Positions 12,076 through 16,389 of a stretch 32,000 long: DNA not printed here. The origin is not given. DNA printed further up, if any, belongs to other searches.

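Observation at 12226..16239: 1337-aa Mrr-nuclease / SF2-helicase / 10xHA protein as island cargo: candidate single-gene anti-phage or helper-interference system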

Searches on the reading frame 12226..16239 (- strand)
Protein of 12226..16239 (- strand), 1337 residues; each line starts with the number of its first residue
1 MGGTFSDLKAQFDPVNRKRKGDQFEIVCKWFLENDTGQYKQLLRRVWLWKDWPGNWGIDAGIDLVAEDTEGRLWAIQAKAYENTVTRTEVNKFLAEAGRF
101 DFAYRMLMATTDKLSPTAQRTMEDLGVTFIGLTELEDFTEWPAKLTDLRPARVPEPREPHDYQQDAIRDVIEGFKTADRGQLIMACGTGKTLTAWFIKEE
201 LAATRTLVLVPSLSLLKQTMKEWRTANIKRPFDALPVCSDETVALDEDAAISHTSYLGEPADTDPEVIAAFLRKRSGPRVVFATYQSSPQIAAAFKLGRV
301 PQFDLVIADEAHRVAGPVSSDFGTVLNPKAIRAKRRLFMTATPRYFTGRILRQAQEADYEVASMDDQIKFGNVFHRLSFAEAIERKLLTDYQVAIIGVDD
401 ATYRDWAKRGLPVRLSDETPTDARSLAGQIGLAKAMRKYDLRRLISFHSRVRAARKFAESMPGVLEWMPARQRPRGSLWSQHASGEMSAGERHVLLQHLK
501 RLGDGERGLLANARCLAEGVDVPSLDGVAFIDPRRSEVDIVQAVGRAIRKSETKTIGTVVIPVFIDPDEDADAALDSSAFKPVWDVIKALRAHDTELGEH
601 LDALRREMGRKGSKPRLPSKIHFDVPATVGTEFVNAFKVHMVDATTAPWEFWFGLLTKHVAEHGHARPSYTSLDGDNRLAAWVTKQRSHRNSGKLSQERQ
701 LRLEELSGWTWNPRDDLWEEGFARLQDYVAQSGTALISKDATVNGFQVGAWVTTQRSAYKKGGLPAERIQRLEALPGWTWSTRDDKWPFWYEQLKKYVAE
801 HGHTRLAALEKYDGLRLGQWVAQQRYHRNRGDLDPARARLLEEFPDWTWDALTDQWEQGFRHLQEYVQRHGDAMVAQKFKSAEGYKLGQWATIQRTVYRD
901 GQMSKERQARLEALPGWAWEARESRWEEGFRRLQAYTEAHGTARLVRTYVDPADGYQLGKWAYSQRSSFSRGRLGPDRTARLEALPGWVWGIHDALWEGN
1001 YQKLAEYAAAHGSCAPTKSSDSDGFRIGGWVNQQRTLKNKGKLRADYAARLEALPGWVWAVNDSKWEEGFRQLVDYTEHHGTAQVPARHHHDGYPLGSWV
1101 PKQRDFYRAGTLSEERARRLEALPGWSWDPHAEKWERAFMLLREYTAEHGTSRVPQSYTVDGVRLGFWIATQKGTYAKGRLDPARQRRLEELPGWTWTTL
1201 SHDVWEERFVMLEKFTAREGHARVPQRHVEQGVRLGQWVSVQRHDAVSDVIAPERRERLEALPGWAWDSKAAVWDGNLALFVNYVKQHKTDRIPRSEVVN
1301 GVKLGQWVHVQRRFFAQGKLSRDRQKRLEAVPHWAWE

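Call 5: search_protein_families(library=pfam, proteins=[window:12226-16239:-], max_evalue=0.01)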
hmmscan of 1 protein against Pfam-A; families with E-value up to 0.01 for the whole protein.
window:12226-16239:- (1337 aa): 6 families
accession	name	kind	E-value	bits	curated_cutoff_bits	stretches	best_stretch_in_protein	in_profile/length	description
PF03457.19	HA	-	3.7e-162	527.3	28.4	10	1063-1124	2-63/64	Helicase associated domain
PF13156.12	Mrr_cat_2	-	3.6e-25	88.7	22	1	38-137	5-112/127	Restriction endonuclease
PF04851.21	ResIII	-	2.5e-21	76.7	22.5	1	158-344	3-163/164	Type III restriction enzyme, res subunit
PF00270.35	DEAD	-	4.4e-09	36.7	26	1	162-343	3-160/167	DEAD/DEAH box helicase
PF04471.18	Mrr_cat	-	6.1e-08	33.2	21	1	59-136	33-112/115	Restriction endonuclease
PF00271.37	Helicase_C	-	1.4e-07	32.2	23.5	1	482-550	44-109/110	Helicase conserved C-terminal domain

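Call 6: search_protein_families(library=padloc, proteins=[window:12226-16239:-], max_evalue=0.01)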
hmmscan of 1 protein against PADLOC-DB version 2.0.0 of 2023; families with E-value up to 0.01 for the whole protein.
window:12226-16239:- (1337 aa): 12 families
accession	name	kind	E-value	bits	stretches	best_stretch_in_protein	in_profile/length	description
PDLC03597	REase_MTase_IIG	-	8.6e-133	442.5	1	15-598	17-644/1646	Type IIG restriction enzyme-methyltransferase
PDLC03051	REase_MTase_I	-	1.3e-89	298.9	1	4-604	14-655/1591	Type I restriction enzyme-methyltransferase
PDLC02707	PbeA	-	1.1e-24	85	2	145-398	239-459/672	PbeA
PDLC02704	PbeA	-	9.3e-20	68.7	2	150-398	246-462/682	PbeA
PDLC02706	PbeA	-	1.7e-16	58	2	151-392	262-472/722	PbeA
PDLC02705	PbeA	-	7.5e-08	29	2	486-557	559-627/691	PbeA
PDLC02703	PbeA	-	1.9e-07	28.1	1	497-572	546-621/626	PbeA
PDLC03658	mREase_IV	-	9.6e-07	24.9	1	485-560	483-555/953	Type IV methyl-directed restriction enzyme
PDLC03049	REase_I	-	1e-05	21.8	1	158-221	167-235/807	Type I restriction enzyme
PDLC01439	typeIV_DinG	-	2.9e-05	20.9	1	156-224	13-79/575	CAS-IV-A; associated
PDLC03659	mREase_IV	-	3.9e-05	19.7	1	491-560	494-563/945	Type IV methyl-directed restriction enzyme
PDLC01763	Cas3b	-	0.009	12.8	0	174-226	260-316/762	-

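Call 8: search_protein_families(library=phrogs, proteins=[window:12226-16239:-], max_evalue=0.001)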
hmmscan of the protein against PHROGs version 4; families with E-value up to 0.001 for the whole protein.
window:12226-16239:- (1337 aa): 6 families
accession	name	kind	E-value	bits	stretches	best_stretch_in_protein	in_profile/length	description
phrog_16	-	DNA, RNA and nucleotide metabolism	5.1e-41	141.8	1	104-559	235-595/986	DNA helicase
phrog_62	-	DNA, RNA and nucleotide metabolism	2.2e-15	56.2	1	112-343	674-849/1881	DNA helicase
phrog_9690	-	DNA, RNA and nucleotide metabolism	1.1e-06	28.9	1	484-559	192-265/306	DNA helicase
phrog_16694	-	unknown function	2.6e-05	23.4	0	159-229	275-350/1010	-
phrog_16259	-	DNA, RNA and nucleotide metabolism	8.2e-05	23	1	156-223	115-180/330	DNA helicase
phrog_2488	-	DNA, RNA and nucleotide metabolism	0.00054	19.8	0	160-224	20-92/579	DNA helicase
